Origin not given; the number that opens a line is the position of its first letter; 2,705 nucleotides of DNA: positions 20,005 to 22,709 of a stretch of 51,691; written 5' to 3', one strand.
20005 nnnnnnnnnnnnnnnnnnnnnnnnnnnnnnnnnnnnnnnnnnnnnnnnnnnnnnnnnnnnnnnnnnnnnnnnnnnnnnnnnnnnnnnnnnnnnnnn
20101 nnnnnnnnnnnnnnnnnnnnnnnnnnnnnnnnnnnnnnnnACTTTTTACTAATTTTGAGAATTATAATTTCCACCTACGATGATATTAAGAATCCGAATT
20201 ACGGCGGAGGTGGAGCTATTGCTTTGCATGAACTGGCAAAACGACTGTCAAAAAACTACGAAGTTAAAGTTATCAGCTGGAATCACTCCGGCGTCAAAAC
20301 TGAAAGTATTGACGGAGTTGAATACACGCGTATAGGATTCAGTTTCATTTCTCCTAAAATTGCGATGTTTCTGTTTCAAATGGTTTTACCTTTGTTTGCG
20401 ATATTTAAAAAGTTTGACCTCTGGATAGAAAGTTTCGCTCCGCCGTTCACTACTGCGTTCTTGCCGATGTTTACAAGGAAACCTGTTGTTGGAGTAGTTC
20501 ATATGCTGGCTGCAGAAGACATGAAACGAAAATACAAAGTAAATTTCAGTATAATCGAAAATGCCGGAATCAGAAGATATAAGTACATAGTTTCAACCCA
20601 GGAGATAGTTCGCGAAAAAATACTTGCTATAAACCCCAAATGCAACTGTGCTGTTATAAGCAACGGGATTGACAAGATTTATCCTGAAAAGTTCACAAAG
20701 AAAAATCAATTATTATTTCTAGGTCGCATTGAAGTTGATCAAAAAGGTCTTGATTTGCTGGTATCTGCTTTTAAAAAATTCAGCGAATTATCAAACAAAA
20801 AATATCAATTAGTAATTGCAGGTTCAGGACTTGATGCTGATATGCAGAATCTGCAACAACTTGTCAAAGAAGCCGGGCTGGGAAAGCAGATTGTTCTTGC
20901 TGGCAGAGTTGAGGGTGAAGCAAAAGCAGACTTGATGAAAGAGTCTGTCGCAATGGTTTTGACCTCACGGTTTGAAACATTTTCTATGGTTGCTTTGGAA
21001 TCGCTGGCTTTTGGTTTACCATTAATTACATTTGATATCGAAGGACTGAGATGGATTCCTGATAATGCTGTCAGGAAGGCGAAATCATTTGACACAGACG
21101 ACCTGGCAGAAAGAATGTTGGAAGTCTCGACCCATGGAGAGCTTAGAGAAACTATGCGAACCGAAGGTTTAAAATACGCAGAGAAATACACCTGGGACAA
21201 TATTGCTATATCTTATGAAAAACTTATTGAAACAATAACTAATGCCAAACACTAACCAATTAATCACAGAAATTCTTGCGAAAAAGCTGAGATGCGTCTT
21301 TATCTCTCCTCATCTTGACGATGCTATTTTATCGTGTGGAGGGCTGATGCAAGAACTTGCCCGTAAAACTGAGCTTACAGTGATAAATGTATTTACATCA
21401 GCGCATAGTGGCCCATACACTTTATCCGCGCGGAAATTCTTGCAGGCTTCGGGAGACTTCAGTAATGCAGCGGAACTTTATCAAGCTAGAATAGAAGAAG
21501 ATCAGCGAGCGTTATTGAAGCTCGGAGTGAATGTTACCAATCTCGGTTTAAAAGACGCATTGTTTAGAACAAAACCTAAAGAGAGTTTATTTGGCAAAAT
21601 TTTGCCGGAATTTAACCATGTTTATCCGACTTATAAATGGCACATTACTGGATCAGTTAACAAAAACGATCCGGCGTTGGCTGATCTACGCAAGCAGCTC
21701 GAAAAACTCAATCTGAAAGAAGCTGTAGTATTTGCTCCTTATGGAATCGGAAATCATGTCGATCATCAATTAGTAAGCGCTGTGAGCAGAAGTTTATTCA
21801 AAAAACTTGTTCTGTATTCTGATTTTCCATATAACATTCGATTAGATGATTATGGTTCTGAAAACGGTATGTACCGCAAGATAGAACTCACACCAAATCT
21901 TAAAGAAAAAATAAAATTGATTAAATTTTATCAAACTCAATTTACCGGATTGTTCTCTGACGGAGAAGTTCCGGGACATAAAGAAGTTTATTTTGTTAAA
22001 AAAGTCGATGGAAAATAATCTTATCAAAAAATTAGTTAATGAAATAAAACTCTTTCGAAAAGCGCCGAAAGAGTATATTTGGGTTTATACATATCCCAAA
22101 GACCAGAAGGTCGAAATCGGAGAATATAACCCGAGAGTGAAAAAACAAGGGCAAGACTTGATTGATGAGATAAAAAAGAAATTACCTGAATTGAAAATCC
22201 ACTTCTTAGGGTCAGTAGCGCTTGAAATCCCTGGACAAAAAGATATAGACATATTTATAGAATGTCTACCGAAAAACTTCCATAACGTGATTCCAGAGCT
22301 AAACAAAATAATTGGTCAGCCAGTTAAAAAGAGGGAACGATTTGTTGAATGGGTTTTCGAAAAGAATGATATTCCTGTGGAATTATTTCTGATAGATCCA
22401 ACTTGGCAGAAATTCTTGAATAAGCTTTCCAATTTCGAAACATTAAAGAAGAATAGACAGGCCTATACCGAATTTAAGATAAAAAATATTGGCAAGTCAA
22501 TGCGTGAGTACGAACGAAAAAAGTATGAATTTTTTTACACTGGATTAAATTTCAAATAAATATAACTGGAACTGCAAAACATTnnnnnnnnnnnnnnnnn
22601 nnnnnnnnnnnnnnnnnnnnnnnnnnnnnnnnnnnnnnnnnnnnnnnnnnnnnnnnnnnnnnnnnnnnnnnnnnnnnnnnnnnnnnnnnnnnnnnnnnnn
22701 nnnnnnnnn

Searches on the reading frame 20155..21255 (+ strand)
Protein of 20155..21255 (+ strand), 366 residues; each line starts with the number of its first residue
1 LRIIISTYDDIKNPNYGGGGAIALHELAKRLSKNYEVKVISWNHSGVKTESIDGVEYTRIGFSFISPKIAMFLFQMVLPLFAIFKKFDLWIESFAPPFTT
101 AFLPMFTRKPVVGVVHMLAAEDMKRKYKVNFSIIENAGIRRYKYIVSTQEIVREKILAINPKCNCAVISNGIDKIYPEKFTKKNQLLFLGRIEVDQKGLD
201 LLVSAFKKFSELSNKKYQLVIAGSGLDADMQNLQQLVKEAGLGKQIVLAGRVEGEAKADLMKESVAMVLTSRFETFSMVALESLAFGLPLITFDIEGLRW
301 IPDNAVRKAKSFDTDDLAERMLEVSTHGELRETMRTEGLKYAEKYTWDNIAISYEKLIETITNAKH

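Call 10: search_protein_families(library=pfam, proteins=[window:20155-21255:+], max_evalue=0.001)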
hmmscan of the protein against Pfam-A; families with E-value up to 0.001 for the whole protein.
window:20155-21255:+ (366 aa): 4 families
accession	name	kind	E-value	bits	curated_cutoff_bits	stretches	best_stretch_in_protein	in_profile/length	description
PF00534.26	Glycos_transf_1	-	1.1e-27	97.1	26.4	1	178-338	10-169/172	Glycosyl transferases group 1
PF13692.12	Glyco_trans_1_4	-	1.3e-22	81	27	1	184-324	2-139/142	Glycosyl transferases group 1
PF13439.12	Glyco_transf_4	-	3.7e-11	43.8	28.5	1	18-173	2-167/170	Glycosyltransferase Family 4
PF20706.3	GT4-conflict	-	1.3e-10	41.3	26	1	180-292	194-310/385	Family 4 Glycosyltransferase in conflict systems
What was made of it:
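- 20155..22018 (+): Second GT4 (20155-21255) and PIG-L-family de-N-acetylase (21242-22018). Call 10.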

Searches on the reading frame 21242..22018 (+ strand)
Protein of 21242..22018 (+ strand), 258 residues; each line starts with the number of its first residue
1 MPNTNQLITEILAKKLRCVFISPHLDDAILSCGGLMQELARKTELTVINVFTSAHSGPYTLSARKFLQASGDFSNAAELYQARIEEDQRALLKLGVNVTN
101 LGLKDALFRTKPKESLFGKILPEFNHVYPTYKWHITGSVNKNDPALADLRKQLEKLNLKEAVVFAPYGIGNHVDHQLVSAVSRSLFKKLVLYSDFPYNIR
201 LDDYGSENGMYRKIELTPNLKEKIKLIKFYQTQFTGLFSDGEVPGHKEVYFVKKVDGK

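Call 10: search_protein_families(library=pfam, proteins=[window:21242-22018:+], max_evalue=0.001)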
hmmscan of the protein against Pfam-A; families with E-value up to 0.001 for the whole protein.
window:21242-22018:+ (258 aa): 1 family
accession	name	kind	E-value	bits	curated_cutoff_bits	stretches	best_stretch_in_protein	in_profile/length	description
PF02585.22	PIG-L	-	7.5e-15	56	28.2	1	19-183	1-126/129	GlcNAc-PI de-N-acetylase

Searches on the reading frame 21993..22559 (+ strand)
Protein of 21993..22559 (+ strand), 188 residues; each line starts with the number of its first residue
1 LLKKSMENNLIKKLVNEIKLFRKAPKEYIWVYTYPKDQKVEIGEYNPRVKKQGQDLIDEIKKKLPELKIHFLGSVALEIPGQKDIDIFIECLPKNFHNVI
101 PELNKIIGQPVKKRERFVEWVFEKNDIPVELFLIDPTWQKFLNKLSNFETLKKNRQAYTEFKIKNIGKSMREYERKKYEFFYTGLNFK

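Call 10: search_protein_families(library=pfam, proteins=[window:21993-22559:+], max_evalue=0.001)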
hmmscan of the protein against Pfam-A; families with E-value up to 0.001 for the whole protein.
window:21993-22559:+ (188 aa): 1 family
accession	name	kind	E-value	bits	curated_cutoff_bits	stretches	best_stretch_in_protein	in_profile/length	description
PF04229.20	GrpB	-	5.1e-07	30.4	25.5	1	39-181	1-153/159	GrpB protein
